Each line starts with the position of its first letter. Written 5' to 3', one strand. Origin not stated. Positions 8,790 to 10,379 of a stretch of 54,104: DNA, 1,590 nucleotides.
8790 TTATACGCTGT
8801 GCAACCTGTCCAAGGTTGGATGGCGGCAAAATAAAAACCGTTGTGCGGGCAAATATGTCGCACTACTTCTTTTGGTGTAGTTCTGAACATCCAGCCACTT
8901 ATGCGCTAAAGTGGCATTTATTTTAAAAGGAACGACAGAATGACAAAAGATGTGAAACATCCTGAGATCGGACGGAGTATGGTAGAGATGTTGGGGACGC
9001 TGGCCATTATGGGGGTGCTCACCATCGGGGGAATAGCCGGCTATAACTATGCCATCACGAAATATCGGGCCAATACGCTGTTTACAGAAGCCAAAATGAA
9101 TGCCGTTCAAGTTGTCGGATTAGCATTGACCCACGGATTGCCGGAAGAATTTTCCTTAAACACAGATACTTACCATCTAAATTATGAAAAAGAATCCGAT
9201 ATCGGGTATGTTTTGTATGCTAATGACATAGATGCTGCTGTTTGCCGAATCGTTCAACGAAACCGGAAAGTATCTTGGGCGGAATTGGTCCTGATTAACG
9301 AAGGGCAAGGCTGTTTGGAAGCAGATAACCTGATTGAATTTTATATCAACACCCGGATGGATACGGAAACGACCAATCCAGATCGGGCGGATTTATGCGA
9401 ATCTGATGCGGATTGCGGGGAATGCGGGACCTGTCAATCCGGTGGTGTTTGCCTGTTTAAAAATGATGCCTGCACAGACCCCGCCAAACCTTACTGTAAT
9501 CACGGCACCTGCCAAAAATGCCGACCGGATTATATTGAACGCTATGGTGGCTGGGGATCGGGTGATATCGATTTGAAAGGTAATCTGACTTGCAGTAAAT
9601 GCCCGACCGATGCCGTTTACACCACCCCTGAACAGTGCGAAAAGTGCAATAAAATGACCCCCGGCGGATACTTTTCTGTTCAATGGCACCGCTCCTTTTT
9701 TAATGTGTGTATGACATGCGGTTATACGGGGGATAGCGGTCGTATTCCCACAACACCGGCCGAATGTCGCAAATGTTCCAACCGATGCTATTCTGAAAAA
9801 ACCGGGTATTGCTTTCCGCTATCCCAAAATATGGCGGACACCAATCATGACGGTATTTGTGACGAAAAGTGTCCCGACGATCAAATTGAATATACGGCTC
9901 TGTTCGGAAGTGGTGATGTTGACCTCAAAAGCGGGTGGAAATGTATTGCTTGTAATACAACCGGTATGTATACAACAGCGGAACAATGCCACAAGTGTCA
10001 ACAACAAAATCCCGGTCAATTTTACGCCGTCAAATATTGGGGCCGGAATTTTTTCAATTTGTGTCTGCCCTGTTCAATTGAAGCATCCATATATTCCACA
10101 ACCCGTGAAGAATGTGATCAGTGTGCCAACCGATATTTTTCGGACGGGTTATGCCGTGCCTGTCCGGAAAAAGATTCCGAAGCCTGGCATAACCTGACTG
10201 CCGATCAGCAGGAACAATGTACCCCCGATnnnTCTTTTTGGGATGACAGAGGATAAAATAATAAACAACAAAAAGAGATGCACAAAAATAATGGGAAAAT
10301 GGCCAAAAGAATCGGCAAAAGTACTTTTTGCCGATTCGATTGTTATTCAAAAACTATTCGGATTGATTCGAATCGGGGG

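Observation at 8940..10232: Prepilin-like N-terminus attached to a duplicated CxxC-rich module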

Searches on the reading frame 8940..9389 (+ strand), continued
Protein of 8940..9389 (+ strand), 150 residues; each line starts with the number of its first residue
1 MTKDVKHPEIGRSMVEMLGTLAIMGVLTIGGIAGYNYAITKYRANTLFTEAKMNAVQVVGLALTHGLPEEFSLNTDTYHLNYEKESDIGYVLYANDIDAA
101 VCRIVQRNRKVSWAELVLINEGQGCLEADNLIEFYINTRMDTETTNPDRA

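Call 83: find_encoding_contigs(protein=P0315, flank=10000, max_places=2)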
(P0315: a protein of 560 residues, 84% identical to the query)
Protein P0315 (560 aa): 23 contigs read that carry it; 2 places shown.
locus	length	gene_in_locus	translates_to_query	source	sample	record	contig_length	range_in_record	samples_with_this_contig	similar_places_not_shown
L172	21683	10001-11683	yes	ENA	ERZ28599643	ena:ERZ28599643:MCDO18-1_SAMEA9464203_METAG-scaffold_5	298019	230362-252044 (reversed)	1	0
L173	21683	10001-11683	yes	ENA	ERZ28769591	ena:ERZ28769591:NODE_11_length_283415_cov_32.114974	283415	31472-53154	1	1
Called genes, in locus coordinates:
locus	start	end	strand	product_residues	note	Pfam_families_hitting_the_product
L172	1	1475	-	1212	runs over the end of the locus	-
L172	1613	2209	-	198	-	PF04956:TrbC (faint)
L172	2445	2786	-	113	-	PF04956:TrbC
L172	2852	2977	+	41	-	-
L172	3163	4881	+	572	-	-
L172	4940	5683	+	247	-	PF10671:TcpQ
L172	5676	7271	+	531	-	PF00263:Secretin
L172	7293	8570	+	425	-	PF06864:PAP_PilO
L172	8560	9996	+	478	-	-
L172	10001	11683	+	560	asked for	PF00437:T2SSE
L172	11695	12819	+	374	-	PF00482:T2SSF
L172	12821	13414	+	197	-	PF08805:PilS (weak)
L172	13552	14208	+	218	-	PF05307:Bundlin, PF08805:PilS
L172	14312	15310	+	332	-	PF00437:T2SSE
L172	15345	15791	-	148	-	PF00156:Pribosyltran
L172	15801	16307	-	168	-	PF00578:AhpC-TSA, PF08534:Redoxin, PF13098:Thioredoxin_2, PF13905:Thioredoxin_8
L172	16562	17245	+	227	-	PF00092:VWA (weak)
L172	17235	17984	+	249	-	PF13672:PP2C_2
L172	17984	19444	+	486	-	PF00069:Pkinase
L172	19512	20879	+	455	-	PF03060:NMO (weak)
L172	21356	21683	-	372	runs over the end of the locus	PF13784:Fic_N, PF02661:Fic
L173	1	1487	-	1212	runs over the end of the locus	-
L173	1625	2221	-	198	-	PF04956:TrbC (faint)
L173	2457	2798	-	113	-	PF04956:TrbC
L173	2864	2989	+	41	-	-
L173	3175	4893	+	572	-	-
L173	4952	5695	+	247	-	PF10671:TcpQ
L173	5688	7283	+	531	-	PF00263:Secretin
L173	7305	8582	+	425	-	PF06864:PAP_PilO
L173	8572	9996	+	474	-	-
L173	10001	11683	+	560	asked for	PF00437:T2SSE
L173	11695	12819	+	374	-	PF00482:T2SSF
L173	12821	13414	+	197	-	PF08805:PilS (weak)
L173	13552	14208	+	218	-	PF05307:Bundlin, PF08805:PilS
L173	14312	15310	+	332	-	PF00437:T2SSE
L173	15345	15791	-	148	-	PF00156:Pribosyltran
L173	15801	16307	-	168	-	PF00578:AhpC-TSA, PF08534:Redoxin, PF13098:Thioredoxin_2, PF13905:Thioredoxin_8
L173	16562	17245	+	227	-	PF00092:VWA (weak)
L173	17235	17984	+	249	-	PF13672:PP2C_2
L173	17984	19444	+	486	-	PF00069:Pkinase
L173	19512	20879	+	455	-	PF03060:NMO (weak)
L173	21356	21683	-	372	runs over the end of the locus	PF13784:Fic_N, PF02661:Fic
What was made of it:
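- Closest known: Bundlin. Different: No BfpP-like peptidase lies in the operon (call 83).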

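Call 85: find_encoding_contigs(protein=P0295, flank=500, max_places=10)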
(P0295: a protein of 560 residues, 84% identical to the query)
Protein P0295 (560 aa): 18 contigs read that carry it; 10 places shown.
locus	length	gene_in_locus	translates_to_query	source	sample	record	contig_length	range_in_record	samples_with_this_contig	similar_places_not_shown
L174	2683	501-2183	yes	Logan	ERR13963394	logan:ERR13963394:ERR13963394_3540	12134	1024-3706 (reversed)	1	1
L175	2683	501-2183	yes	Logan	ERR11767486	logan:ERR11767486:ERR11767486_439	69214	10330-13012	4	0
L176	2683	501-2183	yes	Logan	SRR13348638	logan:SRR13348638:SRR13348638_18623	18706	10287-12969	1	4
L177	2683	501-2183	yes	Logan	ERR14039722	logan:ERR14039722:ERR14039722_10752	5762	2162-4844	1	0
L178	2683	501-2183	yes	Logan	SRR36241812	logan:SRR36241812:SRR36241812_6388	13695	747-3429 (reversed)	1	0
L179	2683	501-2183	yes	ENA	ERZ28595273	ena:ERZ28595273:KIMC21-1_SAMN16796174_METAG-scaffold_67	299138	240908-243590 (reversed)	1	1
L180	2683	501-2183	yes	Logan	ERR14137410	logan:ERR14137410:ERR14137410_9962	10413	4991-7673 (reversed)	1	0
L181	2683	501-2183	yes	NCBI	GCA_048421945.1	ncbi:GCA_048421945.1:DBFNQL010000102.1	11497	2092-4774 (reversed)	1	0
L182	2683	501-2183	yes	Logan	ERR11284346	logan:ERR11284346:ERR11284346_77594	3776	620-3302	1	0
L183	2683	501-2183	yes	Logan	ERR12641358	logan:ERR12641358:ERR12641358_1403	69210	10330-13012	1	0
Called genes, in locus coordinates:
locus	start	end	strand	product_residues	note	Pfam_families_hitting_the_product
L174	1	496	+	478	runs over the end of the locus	-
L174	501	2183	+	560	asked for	PF00437:T2SSE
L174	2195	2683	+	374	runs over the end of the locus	PF00482:T2SSF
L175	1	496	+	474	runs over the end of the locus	-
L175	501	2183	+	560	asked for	PF00437:T2SSE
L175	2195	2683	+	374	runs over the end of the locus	PF00482:T2SSF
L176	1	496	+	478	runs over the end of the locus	-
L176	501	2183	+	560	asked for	PF00437:T2SSE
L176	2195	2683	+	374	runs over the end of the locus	PF00482:T2SSF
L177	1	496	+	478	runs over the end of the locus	-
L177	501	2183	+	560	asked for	PF00437:T2SSE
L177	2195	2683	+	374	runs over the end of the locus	PF00482:T2SSF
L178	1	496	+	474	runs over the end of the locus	-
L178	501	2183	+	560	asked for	PF00437:T2SSE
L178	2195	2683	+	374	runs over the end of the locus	PF00482:T2SSF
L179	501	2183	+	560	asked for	PF00437:T2SSE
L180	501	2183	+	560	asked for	PF00437:T2SSE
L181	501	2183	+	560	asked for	PF00437:T2SSE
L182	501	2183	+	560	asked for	PF00437:T2SSE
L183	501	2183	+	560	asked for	PF00437:T2SSE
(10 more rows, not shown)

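Call 87: search_solved_structures(query=L172:13552-14205:+, max_evalue=1, show_alignments=2)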
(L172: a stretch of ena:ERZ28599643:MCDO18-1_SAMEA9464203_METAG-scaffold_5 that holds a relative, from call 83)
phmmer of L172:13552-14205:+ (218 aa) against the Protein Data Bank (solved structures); distinct sequences matched with E-value up to 1: 6.
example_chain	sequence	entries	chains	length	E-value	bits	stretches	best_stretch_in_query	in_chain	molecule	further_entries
1zwt_A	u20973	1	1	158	4e-06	30.1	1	47-184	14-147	Major structural subunit of bundle-forming pilus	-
4hpz_A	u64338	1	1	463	0.013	18.7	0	126-151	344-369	dTale2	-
8tj2_C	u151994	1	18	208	0.18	14.8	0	14-75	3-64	Type IV major pilin protein PilA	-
8tob_GA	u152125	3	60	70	0.5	13.4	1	14-55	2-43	Fimbrial protein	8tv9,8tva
7qyi_A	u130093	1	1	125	0.85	12.7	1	24-99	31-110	Pilus assembly protein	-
1exg_A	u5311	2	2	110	0.94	12.5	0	132-177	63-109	EXO-1,4-BETA-D-GLYCANASE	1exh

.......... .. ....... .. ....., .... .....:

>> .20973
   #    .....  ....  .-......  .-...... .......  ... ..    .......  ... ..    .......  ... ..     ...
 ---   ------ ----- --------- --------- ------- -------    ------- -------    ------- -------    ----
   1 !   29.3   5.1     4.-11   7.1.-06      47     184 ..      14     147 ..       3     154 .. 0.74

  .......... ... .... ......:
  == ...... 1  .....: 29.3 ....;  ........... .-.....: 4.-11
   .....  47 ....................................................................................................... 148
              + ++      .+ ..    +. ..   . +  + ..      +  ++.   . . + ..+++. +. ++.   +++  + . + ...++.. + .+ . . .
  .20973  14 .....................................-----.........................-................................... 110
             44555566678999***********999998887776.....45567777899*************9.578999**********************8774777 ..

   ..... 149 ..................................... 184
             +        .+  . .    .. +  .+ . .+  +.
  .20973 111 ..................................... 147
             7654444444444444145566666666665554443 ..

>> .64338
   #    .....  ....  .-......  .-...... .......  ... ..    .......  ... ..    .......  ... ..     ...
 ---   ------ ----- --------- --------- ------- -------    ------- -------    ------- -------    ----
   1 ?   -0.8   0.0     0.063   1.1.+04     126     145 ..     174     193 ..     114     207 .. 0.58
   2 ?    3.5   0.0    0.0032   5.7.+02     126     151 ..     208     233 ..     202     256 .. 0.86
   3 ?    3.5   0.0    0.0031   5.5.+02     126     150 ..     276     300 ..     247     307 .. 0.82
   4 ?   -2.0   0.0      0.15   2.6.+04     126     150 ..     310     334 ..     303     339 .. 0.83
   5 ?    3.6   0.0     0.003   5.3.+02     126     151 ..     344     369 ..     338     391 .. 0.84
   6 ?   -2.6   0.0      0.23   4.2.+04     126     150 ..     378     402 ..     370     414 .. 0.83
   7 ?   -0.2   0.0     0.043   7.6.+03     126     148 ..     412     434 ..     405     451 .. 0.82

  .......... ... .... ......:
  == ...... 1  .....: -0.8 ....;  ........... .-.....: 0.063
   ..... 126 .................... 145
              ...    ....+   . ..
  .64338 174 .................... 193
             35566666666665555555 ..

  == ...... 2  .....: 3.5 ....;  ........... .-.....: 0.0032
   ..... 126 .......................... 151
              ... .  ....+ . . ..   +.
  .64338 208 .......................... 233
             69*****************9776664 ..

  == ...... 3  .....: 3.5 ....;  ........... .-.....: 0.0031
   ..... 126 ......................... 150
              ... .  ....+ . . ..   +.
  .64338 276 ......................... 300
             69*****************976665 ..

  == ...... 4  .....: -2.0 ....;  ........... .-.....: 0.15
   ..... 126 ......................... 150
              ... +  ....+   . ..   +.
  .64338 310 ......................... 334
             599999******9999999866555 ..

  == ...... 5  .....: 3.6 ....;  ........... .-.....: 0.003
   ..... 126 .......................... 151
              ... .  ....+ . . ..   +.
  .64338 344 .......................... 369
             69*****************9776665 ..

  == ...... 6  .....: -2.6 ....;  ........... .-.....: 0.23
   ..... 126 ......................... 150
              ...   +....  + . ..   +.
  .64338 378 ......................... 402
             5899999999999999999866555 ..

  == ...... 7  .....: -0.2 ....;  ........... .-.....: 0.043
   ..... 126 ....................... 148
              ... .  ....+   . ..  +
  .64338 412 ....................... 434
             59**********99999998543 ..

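Call 98: search_protein_families(library=ncbifam, proteins=[window:8940-9389:+, L172:13552-14205:+], max_evalue=10)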
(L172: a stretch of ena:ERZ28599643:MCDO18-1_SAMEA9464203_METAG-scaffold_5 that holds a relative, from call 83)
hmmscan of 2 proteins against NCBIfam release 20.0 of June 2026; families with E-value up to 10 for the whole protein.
window:8940-9389:+ (150 aa): 1 family
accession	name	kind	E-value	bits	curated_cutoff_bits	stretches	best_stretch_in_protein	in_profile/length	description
NF001492.0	PRK00346.2-2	equivalog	0.097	11.8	271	1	17-84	112-178/261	5'/3'-nucleotidase SurE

L172:13552-14205:+ (218 aa): 4 families
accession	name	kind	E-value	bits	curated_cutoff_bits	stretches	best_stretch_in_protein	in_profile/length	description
NF007800.0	PRK10506.1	equivalog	0.00098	19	158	1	6-60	5-59/163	prepilin peptidase-dependent protein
NF007862.0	PRK10574.1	equivalog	0.023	14.8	138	1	7-49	2-44/145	prepilin peptidase-dependent pilin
NF010228.0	PRK13682.1-3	equivalog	0.041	13.9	71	1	20-58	10-51/57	hypothetical protein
TIGR02532.1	IV_pilin_GFxxxE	domain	0.073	13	16.3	1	13-30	5-22/24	prepilin-type N-terminal cleavage/methylation domain-containing protein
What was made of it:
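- On Type IV pilin (type 4 filament subunit, class III signal peptide): The operon-encoded major pilin fails the same cut-off (call 98).
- The operon-encoded major pilin also fails TIGR02532 (13.0 bits against 16.3, call 98).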

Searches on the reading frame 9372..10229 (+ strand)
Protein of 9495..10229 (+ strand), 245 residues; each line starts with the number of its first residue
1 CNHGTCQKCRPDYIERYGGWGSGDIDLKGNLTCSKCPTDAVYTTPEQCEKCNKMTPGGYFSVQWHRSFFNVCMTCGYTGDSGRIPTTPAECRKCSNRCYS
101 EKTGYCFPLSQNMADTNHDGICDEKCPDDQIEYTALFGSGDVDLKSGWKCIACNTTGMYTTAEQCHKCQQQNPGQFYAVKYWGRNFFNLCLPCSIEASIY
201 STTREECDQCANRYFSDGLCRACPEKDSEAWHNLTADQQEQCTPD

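Call 53: predict_structure(alignment_id=A3)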
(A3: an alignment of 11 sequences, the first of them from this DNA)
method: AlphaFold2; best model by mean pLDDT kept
length: 286 residues; sequences in the alignment: 11
mean_pLDDT: 68.4   pTM: 0.45
mean pLDDT of the five models: 68.4, 66.9, 65.9, 64.3, 64.0
residues with pLDDT >= 90: 28; 70-90: 134; 50-70: 56; < 50: 68
segments of 3 or more residues with pLDDT < 50: 1-4, 61-68, 153-162, 164-201, 222-228
pLDDT, mean of each block of 10 residues (from residue 1): 61 90 88 82 85 77 45 73 82 75 70 80 77 81 79 47 41 32 32 40 54 59 44 66 77 87 91 94 79
secondary structure, 60 per line:
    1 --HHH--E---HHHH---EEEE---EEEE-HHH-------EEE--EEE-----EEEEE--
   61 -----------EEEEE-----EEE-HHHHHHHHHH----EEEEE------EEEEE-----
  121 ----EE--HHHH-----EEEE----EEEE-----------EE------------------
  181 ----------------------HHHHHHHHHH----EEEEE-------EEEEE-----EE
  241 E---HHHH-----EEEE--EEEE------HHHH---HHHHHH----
elements in order: H12-15 E19-22 E26-29 E41-43 E46-48 E54-58 E72-76 E82-84 H86-95 E100-104 E111-115 H129-132 E138-141 E146-149 H203-212 E217-221 E229-233 E239-241 H245-248 E254-257 E260-263 H270-273 H277-282
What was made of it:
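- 9384..9524 (+): Linker plus small Cys-knot-like module (aa 149-195, ........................), shared by many family members. AF2 pLDDT 82-90 (call 53).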

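Call 56: fold_search(model_id=the predicted structure, library=pdb)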
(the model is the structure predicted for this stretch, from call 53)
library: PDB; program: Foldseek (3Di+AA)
matches with E <= 10: 43; with E <= 0.001: 0
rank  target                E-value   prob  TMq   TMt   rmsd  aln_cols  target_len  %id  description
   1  2po8_MODEL_1_A        1.2e+00  0.69  0.09  0.62   4.2        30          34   27  The structure of a two-disulfide intermediate of MCoTI-II (released 2008-05-06)
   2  1h9h_I                1.2e+00  0.82  0.09  0.68   3.2        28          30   28  COMPLEX OF EETI-II WITH PORCINE TRYPSIN (released 2004-07-26)
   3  1w7z_A                1.3e+00  0.82  0.09  0.67   3.0        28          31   28  Crystal structure of the free (uncomplexed) Ecballium elaterium trypsin inhibitor (EETI-II) (released 2005-11-01)
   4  7fbp_B                1.8e+00  0.69  0.09  0.60   3.3        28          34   28  FXIIa-cMCoFx1 complex (released 2021-11-10)
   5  2it8_MODEL_1_A        2.5e+00  0.66  0.08  0.71   3.0        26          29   31  Solution structure of a linear analog of the cyclic squash trypsin inhibitor MCoTI-II (released 2007-10-02)
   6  1h9i_I                2.8e+00  0.54  0.09  0.67   3.2        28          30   25  COMPLEX OF EETI-II MUTANT WITH PORCINE TRYPSIN (released 2004-07-26)
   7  1ha9_MODEL_1_A        3.6e+00  0.44  0.08  0.61   4.2        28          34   28  SOLUTION STRUCTURE OF THE SQUASH TRYPSIN INHIBITOR MCoTI-II, NMR, 30 STRUCTURES. (released 2001-04-12)
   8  2m86_MODEL_1_A        3.6e+00  0.41  0.08  0.43   4.2        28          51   28  Solution structure of Hdm2 with engineered cyclotide (released 2013-07-31)
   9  5wow_MODEL_1_A        3.8e+00  0.23  0.08  0.53   6.0        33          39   30  Solution NMR structure of cyclotide MCoTI-I (released 2018-08-08)
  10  8t7h_A                3.8e+00  0.02  0.09  0.04  12.4       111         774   12  Quis-bound intermediate mGlu5 (released 2023-10-11)
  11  8tqb_A                3.8e+00  0.01  0.09  0.05  12.3       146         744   12  mGluR3 in the presence of the agonist LY379268 and PAM VU6023326 (released 2024-07-31)
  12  7nam_B                4.1e+00  0.44  0.07  0.59   0.8        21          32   33  LRP6_E1 in complex with Lr-EET-3.5 (released 2022-06-29)
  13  2mt8_MODEL_1_A        4.1e+00  0.23  0.09  0.54   4.9        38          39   26  Solution structure MTAbl13, a grafted MCoTI-II (released 2015-10-14)
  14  9uyp_A                4.1e+00  0.01  0.09  0.05  12.5       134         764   10  Cryo-EM structure of a class C GPCR (Class 3) (released 2026-03-18)
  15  1cti                  4.6e+00  0.30  0.08  0.65   3.1        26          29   31  DETERMINATION OF THE COMPLETE THREE-DIMENSIONAL STRUCTURE OF THE TRYPSIN INHIBITOR FROM SQUASH SEEDS IN AQUEOUS SOLUTION (released 1992-01-15)
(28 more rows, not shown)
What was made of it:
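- On Giardia VSP / furin-like / TNFR-like Cys-rich repeats: The best Foldseek hit is E 1.2 (call 56).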

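Call 64: search_protein_representatives(protein=window:9495-10229:+)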
Query: 245 residues. Proteins with E-value up to 0.001 (for the whole library): 15; up to 1e-10: 3; up to 1e-30: 2. The best 15 are listed.
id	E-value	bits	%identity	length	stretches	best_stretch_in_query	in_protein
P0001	6.5e-174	593.3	100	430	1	1-245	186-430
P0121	1.4e-37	146.2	38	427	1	1-243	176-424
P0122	4.1e-22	95.5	48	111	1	108-215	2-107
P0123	1.1e-08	51.5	33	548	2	43-226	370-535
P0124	5.1e-07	46.0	34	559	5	149-227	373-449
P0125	1.4e-06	44.6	39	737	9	185-227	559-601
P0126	1.6e-06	44.4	40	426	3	146-225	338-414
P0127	2.6e-05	40.4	34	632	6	139-225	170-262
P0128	4.8e-05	39.5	36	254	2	146-225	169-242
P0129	1.2e-04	38.2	40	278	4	182-227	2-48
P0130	1.7e-04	37.8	34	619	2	53-227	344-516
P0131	1.9e-04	37.6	34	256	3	127-226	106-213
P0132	2.7e-04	37.1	35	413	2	29-168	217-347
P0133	5.4e-04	36.1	35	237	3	149-226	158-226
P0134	6.0e-04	35.9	36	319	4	149-226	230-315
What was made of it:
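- Closest known: Giardia VSPs and furin/TNFR-like Cys-rich repeats. Different: Only 15 proteins in 1.84 billion representatives match the modules (call 64).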
